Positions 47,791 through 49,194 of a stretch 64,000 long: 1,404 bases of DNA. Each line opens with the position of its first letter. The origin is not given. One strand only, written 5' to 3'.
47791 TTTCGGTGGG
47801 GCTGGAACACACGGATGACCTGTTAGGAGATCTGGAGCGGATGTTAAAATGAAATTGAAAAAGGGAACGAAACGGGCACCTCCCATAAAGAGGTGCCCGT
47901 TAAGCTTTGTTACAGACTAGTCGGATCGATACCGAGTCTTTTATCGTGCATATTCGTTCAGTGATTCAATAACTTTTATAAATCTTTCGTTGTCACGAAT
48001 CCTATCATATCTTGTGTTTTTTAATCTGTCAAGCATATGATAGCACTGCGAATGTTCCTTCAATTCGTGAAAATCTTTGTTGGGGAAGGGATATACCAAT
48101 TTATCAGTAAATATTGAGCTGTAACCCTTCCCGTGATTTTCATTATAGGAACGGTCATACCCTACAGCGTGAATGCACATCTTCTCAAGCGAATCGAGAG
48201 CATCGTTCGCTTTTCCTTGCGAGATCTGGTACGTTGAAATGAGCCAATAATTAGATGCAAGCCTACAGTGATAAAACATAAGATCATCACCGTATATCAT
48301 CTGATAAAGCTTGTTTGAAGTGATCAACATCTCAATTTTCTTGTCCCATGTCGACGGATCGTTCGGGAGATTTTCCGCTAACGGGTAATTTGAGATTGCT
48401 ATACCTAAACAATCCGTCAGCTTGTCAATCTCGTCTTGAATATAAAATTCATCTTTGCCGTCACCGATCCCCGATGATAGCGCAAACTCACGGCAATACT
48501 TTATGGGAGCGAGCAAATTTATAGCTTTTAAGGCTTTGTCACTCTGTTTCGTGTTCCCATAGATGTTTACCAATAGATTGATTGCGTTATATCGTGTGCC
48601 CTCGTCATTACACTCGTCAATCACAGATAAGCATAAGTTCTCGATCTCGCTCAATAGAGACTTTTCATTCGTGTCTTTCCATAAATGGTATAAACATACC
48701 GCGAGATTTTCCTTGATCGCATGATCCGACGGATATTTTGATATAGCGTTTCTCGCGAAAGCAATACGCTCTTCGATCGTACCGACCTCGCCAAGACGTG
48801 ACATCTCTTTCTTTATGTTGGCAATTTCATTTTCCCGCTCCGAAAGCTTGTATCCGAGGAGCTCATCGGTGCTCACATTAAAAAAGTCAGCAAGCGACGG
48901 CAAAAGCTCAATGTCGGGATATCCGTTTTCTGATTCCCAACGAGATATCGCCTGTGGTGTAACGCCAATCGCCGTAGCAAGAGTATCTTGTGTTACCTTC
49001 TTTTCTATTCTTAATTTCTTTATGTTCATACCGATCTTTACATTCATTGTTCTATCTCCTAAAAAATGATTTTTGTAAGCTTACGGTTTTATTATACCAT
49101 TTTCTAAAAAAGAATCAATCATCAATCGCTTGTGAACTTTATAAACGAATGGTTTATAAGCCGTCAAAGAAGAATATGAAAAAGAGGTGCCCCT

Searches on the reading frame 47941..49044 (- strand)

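Call 79: search_protein_families(library=pfam, proteins=[window:47941-49044:-], max_evalue=0.001)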
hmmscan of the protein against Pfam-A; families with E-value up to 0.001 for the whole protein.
window:47941-49044:- (367 aa): 4 families
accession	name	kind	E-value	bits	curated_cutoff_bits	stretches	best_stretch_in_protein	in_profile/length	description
PF01381.28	HTH_3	-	4.4e-14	52.7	23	1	8-62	1-55/55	Helix-turn-helix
PF12844.13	HTH_19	-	9.3e-10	38.7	30.2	1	6-63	2-59/64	Helix-turn-helix domain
PF13443.12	HTH_26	-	3.4e-07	30.9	22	1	7-66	1-61/63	Cro/C1-type HTH DNA-binding domain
PF13560.12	HTH_31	-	9.3e-06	26.3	27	1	8-62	6-61/64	Helix-turn-helix domain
